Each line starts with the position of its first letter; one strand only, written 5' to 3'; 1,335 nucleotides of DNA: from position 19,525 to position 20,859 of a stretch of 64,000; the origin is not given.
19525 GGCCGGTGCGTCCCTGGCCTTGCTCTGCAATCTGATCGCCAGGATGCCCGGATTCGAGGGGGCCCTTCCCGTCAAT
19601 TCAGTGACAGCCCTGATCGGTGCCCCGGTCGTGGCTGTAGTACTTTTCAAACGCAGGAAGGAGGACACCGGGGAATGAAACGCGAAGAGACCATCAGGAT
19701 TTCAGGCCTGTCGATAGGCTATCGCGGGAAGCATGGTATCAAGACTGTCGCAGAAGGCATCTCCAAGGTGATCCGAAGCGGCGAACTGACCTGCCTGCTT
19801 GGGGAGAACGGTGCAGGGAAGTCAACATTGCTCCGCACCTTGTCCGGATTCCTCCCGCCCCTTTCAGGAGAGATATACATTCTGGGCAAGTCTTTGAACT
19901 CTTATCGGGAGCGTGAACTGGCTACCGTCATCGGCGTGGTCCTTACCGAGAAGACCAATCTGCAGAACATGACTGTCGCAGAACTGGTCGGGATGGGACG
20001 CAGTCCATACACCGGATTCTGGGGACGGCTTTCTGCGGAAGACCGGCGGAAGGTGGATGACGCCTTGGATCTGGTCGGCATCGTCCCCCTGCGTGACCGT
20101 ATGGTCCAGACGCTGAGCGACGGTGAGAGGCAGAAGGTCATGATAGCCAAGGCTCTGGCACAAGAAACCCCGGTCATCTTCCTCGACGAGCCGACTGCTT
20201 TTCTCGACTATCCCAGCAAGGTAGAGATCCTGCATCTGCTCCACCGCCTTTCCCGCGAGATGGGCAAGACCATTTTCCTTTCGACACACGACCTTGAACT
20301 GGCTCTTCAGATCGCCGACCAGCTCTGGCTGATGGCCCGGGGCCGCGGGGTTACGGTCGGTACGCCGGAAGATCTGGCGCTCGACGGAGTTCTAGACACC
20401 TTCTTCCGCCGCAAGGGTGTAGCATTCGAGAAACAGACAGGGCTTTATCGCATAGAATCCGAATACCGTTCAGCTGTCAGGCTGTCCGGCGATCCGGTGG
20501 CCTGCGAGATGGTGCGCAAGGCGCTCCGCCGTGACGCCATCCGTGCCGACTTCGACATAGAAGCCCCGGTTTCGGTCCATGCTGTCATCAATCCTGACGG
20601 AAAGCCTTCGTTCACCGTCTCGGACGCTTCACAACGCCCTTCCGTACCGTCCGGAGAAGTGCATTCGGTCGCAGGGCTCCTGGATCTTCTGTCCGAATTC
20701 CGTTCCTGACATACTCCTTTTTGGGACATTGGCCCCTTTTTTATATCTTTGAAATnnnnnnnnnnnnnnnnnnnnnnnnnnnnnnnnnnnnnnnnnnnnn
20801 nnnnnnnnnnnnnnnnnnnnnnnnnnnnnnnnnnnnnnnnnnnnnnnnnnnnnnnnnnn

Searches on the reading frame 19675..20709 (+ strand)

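Call 19: search_protein_families(library=pfam, proteins=[window:19675-20709:+], max_evalue=0.001)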
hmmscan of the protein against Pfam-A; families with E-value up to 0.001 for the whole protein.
window:19675-20709:+ (344 aa): 4 families
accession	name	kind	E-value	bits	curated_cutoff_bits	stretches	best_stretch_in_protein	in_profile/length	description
PF00005.33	ABC_tran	-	2.8e-32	112.6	25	1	28-175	3-137/137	ABC transporter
PF13304.12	AAA_21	-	1.5e-10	42.1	27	1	146-209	237-302/304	AAA domain, putative AbiEii toxin, Type IV TA system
PF02463.25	SMC_N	-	4.6e-05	23.4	40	0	35-88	23-67/220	RecF/RecN/SMC N terminal domain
PF13401.12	AAA_22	-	0.00094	19.9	27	0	36-197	5-115/130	AAA domain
